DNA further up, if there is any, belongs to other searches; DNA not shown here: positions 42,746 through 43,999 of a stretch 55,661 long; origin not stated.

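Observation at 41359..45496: Sigma-54 / RocR-like activator controlling a BCCT-fold transporter plus an agmatinase-family hydrolase: candidate catabolic module for an unidentified guanidino compound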

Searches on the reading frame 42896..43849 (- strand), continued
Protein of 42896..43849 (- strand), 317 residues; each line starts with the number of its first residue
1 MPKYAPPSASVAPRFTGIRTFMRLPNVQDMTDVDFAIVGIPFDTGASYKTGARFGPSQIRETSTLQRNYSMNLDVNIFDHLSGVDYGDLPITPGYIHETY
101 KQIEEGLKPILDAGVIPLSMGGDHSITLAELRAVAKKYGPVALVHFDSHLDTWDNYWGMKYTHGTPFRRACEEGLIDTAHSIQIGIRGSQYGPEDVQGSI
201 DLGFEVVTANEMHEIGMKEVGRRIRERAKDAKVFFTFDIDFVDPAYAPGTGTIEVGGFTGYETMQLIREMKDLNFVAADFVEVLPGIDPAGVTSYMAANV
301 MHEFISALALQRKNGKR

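Call 51: search_protein_families(library=ncbifam, proteins=[L003:6638-7294:+, L003:7299-7940:+, L003:5291-6619:+, L004:8973-10370:+, L012:9285-10697:+, L009:5682-7304:+, L012:13137-13961:-, L014:12645-13712:+, L023:10505-12169:+], max_evalue=0.00001)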
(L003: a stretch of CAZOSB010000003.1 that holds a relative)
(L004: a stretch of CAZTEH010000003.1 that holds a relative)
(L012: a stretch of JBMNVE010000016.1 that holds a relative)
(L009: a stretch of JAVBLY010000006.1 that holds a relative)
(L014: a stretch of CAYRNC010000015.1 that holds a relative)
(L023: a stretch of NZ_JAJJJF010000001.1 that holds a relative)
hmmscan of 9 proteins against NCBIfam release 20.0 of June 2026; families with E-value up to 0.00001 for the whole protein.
L003:6638-7294:+ (218 aa): 1 family
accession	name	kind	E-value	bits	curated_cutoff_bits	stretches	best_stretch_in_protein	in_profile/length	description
TIGR03035.1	trp_arylform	equivalog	1.4e-32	113.3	223.05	1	7-214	2-204/206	arylformamidase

L003:7299-7940:+ (213 aa): 1 family
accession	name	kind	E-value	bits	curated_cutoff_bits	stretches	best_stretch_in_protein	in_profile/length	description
TIGR03035.1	trp_arylform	equivalog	5e-33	114.8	223.05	1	3-209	2-202/206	arylformamidase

L003:5291-6619:+ (442 aa): 5 families
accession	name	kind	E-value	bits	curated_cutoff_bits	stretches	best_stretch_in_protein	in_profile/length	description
TIGR02358.1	thia_cytX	hypoth_equivalog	5.4e-54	183.9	309.85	1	28-433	2-383/386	putative hydroxymethylpyrimidine transporter CytX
TIGR00800.1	ncs1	subfamily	2.9e-47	161.4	353.1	1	12-407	2-430/447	NCS1 family nucleobase:cation symporter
NF008241.0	PRK11017.1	equivalog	1e-22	80.5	326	1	31-441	25-405/416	cytosine permease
NF047713.1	AllantTportGProt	equivalog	6.3e-16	58.2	800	1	9-436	12-469/471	allantoin transporter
NF008476.1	PRK11375.1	equivalog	5.6e-14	51.7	620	1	9-435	7-465/467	allantoin permease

L004:8973-10370:+ (465 aa): 2 families
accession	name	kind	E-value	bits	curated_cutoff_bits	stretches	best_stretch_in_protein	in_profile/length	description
TIGR00800.1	ncs1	subfamily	1.2e-33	116.6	353.1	1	22-414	7-432/447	NCS1 family nucleobase:cation symporter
TIGR02358.1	thia_cytX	hypoth_equivalog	1.1e-21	77.6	309.85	1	32-411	1-352/386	putative hydroxymethylpyrimidine transporter CytX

L012:9285-10697:+ (470 aa): 4 families
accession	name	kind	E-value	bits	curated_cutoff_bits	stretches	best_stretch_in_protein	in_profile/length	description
TIGR00800.1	ncs1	subfamily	2.1e-26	92.7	353.1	1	18-425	3-434/447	NCS1 family nucleobase:cation symporter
TIGR02358.1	thia_cytX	hypoth_equivalog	1.5e-20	73.8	309.85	1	47-455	16-383/386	putative hydroxymethylpyrimidine transporter CytX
NF047713.1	AllantTportGProt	equivalog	2.6e-07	29.7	800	0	332-428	346-449/471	allantoin transporter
NF008476.1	PRK11375.1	equivalog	9.4e-06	24.6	620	0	19-419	12-432/467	allantoin permease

L009:5682-7304:+ (540 aa): 7 families
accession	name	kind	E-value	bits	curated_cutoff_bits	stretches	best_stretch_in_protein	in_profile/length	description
TIGR00792.1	gph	subfamily_domain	1.6e-76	257.7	231.35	1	88-523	1-435/437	glycoside-pentoside-hexuronide (GPH):cation symporter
NF007237.0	PRK09669.1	subfamily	2.9e-62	210.8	610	1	81-530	4-450/461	putative symporter YagG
NF007749.0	PRK10429.1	equivalog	3.5e-54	184.4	456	1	82-526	2-451/473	melibiose:sodium transporter MelB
NF007353.0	PRK09848.1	equivalog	1.9e-44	152.2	528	1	81-530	3-449/457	glucuronide transporter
NF008526.0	PRK11462.1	equivalog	6.3e-40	137.3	836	1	81-510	4-429/460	glycoside-pentoside-hexuronide family transporter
NF002921.0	PRK03545.1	equivalog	4.1e-06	26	401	1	259-406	165-304/396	sugar transporter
TIGR00900.1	2A0121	subfamily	4.9e-06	26.1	319.6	0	303-470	205-363/364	H+ Antiporter protein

L012:13137-13961:- (274 aa): 11 families
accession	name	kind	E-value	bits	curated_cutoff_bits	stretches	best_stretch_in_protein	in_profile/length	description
TIGR03381.1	agmatine_aguB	equivalog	3.4e-48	164.4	410.25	1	3-269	1-279/279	N-carbamoylputrescine amidase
NF040852.1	nitrile_Arch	equivalog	6.6e-48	163.1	500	1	4-267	2-261/262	nitrilase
NF009802.0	PRK13286.1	equivalog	1.1e-28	100.1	427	1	8-239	25-254/345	aliphatic amidase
NF009803.0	PRK13287.1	equivalog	5.2e-28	97.8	406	1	5-241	23-255/333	formamidase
NF043013.1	DeGluthAmidYersProt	equivalog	6.4e-28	97.7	500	1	4-255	5-263/278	deaminated glutathione amidase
NF033621.1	de_GSH_amidase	exception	3.4e-27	95.4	355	1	17-253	13-246/260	deaminated glutathione amidase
NF010588.0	PRK13981.1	equivalog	8.7e-22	77.2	479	1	2-236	4-237/546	NAD+ synthase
TIGR00546.1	lnt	equivalog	1.3e-20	73.9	132.9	2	18-122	181-274/395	apolipoprotein N-acyltransferase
NF007757.0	PRK10438.1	equivalog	8.5e-16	58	249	1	35-254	33-244/256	amidohydrolase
TIGR04048.1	nitrile_sll0784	equivalog_domain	2e-11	43.4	502.6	1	3-162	3-169/301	Nit6803 family nitrilase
NF002730.0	PRK02628.1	equivalog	1.7e-09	36.4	473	1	4-129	14-132/677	NAD(+) synthase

L014:12645-13712:+ (355 aa): 7 families
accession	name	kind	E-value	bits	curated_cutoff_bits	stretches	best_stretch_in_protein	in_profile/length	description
TIGR04048.1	nitrile_sll0784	equivalog_domain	2.8e-57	194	502.6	1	11-329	2-296/301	Nit6803 family nitrilase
NF040852.1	nitrile_Arch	equivalog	2e-12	46.8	500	1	12-194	1-165/262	nitrilase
TIGR03381.1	agmatine_aguB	equivalog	2.2e-09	37.1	410.25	1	12-211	1-184/279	N-carbamoylputrescine amidase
TIGR00546.1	lnt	equivalog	1.7e-08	34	132.9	1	19-141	169-271/395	apolipoprotein N-acyltransferase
NF010588.0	PRK13981.1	equivalog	8.3e-08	31.1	479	1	10-177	3-152/546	NAD+ synthase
NF033621.1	de_GSH_amidase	exception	1.6e-06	27.7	355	0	272-315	208-250/260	deaminated glutathione amidase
NF009802.0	PRK13286.1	equivalog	5.9e-06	25.5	427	0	79-145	72-139/345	aliphatic amidase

L023:10505-12169:+ (554 aa): 19 families
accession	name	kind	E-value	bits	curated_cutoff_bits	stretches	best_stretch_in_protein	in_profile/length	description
TIGR01224.1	hutI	equivalog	3.2e-17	62.4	298.15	1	380-519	236-354/377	imidazolonepropionase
NF006549.0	PRK09045.1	equivalog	3.9e-16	58.7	540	1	426-546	290-417/444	TRZ/ATZ family hydrolase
NF051886.1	XaaProDiPepCaul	equivalog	4.3e-16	58.9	500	1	475-522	332-379/398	Xaa-Pro dipeptidase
NF006056.0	PRK08204.1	subfamily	1.8e-14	53.4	391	1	467-522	331-385/449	hypothetical protein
TIGR02967.1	guan_deamin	equivalog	4.4e-12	45.7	375.4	0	434-519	284-363/401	guanine deaminase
NF011990.0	PRK15446.2-6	subfamily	2e-11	43.2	233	1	473-548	320-387/390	alpha-D-ribose 1-methylphosphonate 5-triphosphate diphosphatase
TIGR00221.1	nagA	equivalog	1.5e-10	40.6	225.65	0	432-519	286-369/380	N-acetylglucosamine-6-phosphate deacetylase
NF005557.0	PRK07228.1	equivalog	1.5e-10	40.4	522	0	477-527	335-385/445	5'-deoxyadenosine deaminase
NF005211.0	PRK06687.1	equivalog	1.8e-10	40.2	703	1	426-517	283-372/419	TRZ/ATZ family protein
NF006055.0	PRK08203.1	equivalog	1.8e-10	40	532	0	434-522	312-396/455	8-oxoguanine deaminase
NF006679.0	PRK09228.1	subfamily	4.6e-10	38.8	351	0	24-74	32-79/433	guanine deaminase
NF008371.0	PRK11170.1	equivalog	3.8e-09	35.9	483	0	478-519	325-366/382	N-acetylglucosamine-6-phosphate deacetylase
NF006689.0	PRK09237.1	equivalog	1.1e-08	34.1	371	0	481-521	301-340/383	amidohydrolase/deacetylase family metallohydrolase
TIGR01178.1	ade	equivalog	1.1e-08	34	472.5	0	18-76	14-61/552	adenine deaminase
TIGR02318.1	phosphono_phnM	equivalog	1.9e-08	33.6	390.55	0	18-74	10-57/376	phosphonate metabolism protein PhnM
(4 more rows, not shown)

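Call 71: search_protein_families(library=pfam, alignment_id=A1, max_evalue=0.00001)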
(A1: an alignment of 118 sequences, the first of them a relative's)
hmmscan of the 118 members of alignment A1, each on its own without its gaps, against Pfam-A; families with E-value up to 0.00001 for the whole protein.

A. member 1, L002:58-1041:+ (327 aa): 2 families
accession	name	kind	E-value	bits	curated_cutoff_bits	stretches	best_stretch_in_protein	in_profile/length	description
PF05343.19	Peptidase_M42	-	1.3e-87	294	23.2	1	14-316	1-292/292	M42 glutamyl aminopeptidase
PF01546.33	Peptidase_M20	-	2.8e-09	37.6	24.6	1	139-323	25-206/206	Peptidase family M20/M25/M40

B. families by the number of members that match (of 118 scanned): 171 families (the first 25 are shown)
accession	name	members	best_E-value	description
PF00005.33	ABC_tran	3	1.7e-38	ABC transporter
PF02463.25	SMC_N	3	7.6e-11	RecF/RecN/SMC N terminal domain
PF01041.23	DegT_DnrJ_EryC1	3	1.9e-08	DegT/DnrJ/EryC1/StrS aminotransferase family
PF13090.12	PP_kinase_C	2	5.2e-61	Polyphosphate kinase C-terminal domain 2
PF13561.12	adh_short_C2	2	5.4e-60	Enoyl-(Acyl carrier protein) reductase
PF00155.27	Aminotran_1_2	2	1.6e-58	Aminotransferase class I and II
PF00106.31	adh_short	2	1.1e-53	short chain dehydrogenase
PF00990.26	GGDEF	2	7.1e-44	Diguanylate cyclase, GGDEF domain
PF02826.25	2-Hacid_dh_C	2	1.6e-43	D-isomer specific 2-hydroxyacid dehydrogenase, NAD binding domain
PF00395.25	SLH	2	2.6e-36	S-layer homology domain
PF00497.25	SBP_bac_3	2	1.3e-33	Bacterial extracellular solute-binding proteins, family 3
PF01553.26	Acyltransferase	2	5.2e-32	Acyltransferase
PF13091.12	PLDc_2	2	1e-31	PLD-like domain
PF00072.30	Response_reg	2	2e-29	Response regulator receiver domain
PF01546.33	Peptidase_M20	2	4.6e-28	Peptidase family M20/M25/M40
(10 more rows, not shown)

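Call 75: search_protein_families(library=pfam, proteins=[L025:5003-6700:+, L025:3628-5313:-, L025:7652-8578:-, L025:8571-9509:-, L026:6514-7785:+, L026:9014-10294:+, L026:10367-11389:+, L024:6626-7906:+, L024:8854-10299:+, L024:4402-5484:+], max_evalue=0.00001)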
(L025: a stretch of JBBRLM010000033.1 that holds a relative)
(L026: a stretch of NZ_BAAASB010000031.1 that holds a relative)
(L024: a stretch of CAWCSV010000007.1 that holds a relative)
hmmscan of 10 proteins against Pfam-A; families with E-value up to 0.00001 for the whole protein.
L025:5003-6700:+ (565 aa): 1 family
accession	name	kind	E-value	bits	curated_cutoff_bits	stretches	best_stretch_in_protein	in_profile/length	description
PF02133.21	Transp_cyt_pur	-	3e-38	132.2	23.5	1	106-529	1-440/440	Permease for cytosine/purines, uracil, thiamine, allantoin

L025:3628-5313:- (561 aa): 2 families
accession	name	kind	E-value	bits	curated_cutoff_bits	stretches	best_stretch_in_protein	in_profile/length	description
PF07905.16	PucR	-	1.8e-29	102.9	33.5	1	58-176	1-118/118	Purine catabolism regulatory protein-like family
PF13556.12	HTH_30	-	8.5e-19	67.6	27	1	479-537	1-59/59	PucR C-terminal helix-turn-helix domain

L025:7652-8578:- (308 aa): 2 families
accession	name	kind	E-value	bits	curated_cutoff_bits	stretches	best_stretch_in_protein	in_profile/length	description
PF02826.25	2-Hacid_dh_C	-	2.5e-46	157.7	25.1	1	107-276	1-178/178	D-isomer specific 2-hydroxyacid dehydrogenase, NAD binding domain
PF00389.36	2-Hacid_dh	-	5e-07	29.9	24.6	1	64-119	60-110/134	D-isomer specific 2-hydroxyacid dehydrogenase, catalytic domain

L025:8571-9509:- (312 aa): 1 family
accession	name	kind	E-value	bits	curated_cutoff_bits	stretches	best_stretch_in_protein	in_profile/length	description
PF01522.26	Polysacc_deac_1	-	2.3e-07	31.2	23.1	1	86-173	14-101/124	Polysaccharide deacetylase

L026:6514-7785:+ (423 aa): 0 families

L026:9014-10294:+ (426 aa): 1 family
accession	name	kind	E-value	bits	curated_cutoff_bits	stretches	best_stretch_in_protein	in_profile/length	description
PF00144.29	Beta-lactamase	-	9.9e-60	202.9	27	1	77-387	1-312/329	Beta-lactamase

L026:10367-11389:+ (340 aa): 1 family
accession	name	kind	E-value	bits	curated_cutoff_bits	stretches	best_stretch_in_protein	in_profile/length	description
PF01370.27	Epimerase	-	4.2e-09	36.6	20.9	1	4-211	1-230/240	NAD dependent epimerase/dehydratase family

L024:6626-7906:+ (426 aa): 4 families
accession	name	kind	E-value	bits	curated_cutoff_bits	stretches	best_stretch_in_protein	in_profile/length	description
PF13579.12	Glyco_trans_4_4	-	7.8e-09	36.5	29.7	1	47-206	1-153/158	Glycosyl transferase 4-like domain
PF13692.12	Glyco_trans_1_4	-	3.4e-07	31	27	1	245-374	13-141/142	Glycosyl transferases group 1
PF13439.12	Glyco_transf_4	-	1.3e-06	29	28.5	1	46-206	1-160/170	Glycosyltransferase Family 4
PF13524.12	Glyco_trans_1_2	-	1.3e-06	28.8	25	1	262-396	12-135/144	Glycosyl transferase-like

L024:8854-10299:+ (481 aa): 2 families
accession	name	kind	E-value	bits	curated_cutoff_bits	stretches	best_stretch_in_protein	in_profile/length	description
PF00324.27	AA_permease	-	1.2e-34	120.3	24.6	1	42-417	4-392/470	Amino acid permease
PF13520.12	AA_permease_2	-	6.8e-29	101.5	27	1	36-442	2-412/427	Amino acid permease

L024:4402-5484:+ (360 aa): 1 family
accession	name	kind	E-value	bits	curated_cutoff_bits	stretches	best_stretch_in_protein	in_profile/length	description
PF07676.18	PD40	-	6.4e-11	42.3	20.9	0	54-83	1-30/38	WD40-like Beta Propeller Repeat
